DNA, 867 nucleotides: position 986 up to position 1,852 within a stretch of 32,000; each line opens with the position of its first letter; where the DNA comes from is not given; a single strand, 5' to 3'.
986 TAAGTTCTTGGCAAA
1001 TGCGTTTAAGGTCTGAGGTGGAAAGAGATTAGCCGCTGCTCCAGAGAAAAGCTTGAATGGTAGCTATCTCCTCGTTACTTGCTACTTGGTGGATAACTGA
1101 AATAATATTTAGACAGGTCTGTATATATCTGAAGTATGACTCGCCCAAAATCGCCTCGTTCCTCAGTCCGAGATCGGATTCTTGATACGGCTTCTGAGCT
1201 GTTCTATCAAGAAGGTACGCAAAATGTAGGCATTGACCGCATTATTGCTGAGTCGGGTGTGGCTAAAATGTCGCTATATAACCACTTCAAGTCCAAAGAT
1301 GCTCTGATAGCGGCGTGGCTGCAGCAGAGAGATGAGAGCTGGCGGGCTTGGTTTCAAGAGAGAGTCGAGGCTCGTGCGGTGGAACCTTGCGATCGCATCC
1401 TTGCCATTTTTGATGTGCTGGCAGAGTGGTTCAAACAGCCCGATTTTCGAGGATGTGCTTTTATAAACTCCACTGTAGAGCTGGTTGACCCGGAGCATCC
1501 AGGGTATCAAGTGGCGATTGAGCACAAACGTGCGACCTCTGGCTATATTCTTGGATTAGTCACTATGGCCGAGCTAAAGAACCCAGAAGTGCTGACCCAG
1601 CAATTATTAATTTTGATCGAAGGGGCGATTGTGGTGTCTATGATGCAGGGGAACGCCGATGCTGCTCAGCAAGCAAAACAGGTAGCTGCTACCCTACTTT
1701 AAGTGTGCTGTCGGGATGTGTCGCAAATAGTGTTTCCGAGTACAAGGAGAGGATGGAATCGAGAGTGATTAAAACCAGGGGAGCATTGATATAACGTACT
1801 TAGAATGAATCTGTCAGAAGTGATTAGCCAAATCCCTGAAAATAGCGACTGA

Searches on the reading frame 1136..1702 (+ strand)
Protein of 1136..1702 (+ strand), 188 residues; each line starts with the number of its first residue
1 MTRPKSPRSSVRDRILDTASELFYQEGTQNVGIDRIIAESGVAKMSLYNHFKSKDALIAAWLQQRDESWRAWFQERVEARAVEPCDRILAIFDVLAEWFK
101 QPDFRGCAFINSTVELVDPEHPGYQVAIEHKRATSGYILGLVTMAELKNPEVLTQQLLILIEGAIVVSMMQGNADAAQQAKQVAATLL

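Call 8: search_protein_families(library=pfam, proteins=[window:1136-1702:+], max_evalue=0.001)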
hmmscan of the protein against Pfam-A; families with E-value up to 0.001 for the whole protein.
window:1136-1702:+ (188 aa): 2 families
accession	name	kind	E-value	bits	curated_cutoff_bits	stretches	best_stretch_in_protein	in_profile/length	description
PF00440.29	TetR_N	-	4e-14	52.6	24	1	15-60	1-46/47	Bacterial regulatory proteins, tetR family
PF16925.10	TetR_C_13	-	2.5e-06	28.3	27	1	85-182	2-107/109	Tetracyclin repressor-like, C-terminal domain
